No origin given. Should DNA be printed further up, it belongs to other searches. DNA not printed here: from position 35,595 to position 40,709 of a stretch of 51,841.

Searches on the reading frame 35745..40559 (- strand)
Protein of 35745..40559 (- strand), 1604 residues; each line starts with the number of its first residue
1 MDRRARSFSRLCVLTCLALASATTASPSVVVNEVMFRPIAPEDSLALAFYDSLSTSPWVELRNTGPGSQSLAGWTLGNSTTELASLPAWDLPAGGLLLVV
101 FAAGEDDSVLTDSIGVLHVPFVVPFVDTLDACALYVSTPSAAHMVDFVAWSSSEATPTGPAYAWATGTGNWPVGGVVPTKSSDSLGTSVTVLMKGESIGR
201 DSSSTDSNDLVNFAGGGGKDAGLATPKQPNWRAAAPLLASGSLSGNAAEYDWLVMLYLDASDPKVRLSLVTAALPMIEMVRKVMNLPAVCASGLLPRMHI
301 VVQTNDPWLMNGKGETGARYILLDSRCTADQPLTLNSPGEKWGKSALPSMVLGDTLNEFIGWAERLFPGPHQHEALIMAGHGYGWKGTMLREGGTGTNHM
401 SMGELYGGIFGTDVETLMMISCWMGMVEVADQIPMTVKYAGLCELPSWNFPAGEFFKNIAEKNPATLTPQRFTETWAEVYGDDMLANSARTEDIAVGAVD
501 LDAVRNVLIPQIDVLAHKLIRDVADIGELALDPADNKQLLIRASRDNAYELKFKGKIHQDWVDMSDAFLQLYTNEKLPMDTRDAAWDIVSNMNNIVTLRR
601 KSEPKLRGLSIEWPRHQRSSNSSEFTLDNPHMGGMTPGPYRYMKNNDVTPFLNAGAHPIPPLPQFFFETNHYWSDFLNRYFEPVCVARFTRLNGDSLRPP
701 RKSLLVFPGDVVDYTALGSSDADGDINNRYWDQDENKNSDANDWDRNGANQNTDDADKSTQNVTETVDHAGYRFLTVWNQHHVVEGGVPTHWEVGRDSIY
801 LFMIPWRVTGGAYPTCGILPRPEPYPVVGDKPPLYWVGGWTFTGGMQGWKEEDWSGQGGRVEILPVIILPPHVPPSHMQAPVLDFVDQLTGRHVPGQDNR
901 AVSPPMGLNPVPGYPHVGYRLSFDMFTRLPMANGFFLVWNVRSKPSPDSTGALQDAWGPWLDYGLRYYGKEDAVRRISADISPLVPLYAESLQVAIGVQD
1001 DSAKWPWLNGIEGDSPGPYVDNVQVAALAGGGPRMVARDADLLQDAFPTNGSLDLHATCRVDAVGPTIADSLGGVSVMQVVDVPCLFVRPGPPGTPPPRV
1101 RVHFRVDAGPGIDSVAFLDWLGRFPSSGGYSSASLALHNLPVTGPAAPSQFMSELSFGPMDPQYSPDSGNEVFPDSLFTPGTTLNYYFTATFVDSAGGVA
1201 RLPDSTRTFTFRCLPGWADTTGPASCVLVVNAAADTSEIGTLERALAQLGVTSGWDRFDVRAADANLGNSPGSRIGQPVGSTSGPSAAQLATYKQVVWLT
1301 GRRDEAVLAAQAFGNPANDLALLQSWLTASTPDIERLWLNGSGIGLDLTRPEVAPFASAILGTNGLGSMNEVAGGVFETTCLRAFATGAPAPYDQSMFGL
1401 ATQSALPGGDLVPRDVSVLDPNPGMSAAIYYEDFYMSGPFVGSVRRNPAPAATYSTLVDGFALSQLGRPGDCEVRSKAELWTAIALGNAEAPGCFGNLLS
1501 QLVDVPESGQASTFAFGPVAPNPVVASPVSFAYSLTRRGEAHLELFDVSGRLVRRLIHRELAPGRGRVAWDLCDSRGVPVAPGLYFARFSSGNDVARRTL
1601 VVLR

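Call 99: search_protein_families(library=pfam, proteins=[window:35745-40559:-], max_evalue=0.001)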
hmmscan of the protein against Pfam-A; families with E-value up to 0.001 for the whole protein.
window:35745-40559:- (1604 aa): 2 families
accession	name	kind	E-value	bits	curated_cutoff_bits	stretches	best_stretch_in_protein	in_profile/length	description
PF03415.19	Peptidase_C11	-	7e-06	26.2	25.8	1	354-587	71-294/359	Clostripain family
PF00932.25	LTD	-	1.2e-05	26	34.3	1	23-104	2-72/109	Lamin Tail Domain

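Call 100: search_protein_families(library=padloc, proteins=[window:35745-40559:-], max_evalue=0.001)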
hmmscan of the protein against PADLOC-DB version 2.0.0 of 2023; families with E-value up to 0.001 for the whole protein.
window:35745-40559:- (1604 aa): 0 families
